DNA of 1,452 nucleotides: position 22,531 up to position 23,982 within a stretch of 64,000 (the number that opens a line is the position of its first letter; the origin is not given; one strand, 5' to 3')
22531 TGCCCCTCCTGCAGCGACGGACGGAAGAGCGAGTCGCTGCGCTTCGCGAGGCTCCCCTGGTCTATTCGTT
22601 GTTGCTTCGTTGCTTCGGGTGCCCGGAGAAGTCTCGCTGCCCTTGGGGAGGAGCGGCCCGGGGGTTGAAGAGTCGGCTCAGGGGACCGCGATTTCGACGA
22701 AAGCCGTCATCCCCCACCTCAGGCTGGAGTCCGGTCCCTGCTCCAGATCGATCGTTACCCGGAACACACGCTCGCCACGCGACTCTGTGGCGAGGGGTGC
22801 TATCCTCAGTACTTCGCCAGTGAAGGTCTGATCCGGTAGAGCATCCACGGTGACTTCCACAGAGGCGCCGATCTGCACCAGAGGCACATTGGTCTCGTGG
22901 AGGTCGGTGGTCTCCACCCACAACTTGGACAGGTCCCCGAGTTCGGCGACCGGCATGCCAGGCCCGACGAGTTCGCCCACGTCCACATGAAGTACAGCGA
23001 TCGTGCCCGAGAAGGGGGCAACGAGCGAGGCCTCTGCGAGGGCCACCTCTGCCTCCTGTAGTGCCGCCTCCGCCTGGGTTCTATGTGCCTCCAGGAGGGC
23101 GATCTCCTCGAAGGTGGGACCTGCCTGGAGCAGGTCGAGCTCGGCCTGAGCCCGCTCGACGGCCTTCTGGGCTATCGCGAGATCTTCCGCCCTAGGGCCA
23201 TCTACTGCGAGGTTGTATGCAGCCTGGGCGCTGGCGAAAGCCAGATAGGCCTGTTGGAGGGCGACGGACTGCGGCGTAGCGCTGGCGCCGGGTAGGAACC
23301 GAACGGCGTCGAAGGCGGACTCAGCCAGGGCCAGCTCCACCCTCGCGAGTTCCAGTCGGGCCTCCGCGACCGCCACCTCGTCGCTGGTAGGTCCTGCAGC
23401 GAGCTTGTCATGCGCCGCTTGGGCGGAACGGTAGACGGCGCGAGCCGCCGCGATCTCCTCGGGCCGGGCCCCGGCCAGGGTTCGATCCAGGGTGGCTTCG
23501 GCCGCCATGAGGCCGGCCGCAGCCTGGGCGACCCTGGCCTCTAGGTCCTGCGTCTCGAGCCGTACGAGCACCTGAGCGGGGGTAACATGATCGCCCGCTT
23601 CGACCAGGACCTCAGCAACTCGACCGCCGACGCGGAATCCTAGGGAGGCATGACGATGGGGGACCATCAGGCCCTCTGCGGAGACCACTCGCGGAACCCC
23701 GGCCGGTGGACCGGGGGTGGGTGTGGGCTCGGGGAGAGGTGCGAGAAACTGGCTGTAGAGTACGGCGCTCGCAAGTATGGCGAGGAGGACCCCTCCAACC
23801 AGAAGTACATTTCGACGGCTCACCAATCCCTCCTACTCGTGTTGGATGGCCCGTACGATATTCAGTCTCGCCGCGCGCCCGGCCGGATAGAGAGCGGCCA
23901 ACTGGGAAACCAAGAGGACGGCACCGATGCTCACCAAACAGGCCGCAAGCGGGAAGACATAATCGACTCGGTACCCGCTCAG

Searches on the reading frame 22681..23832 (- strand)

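Call 57: search_protein_families(library=pfam, proteins=[window:22681-23832:-], max_evalue=0.00001)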
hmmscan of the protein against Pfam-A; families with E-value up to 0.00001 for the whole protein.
seq(384 aa): 3 families
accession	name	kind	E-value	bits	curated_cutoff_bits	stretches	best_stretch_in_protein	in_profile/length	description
PF16576.10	HlyD_D23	-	1.7e-22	80.2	30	1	201-377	58-214/214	Barrel-sandwich domain of CusB or HlyD membrane-fusion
PF13437.12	HlyD_3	-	8.7e-18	65.5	22.2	1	270-366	2-96/106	HlyD family secretion protein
PF00364.28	Biotin_lipoyl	-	6.5e-07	29.5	22.1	0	70-107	15-51/73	Biotin-requiring enzyme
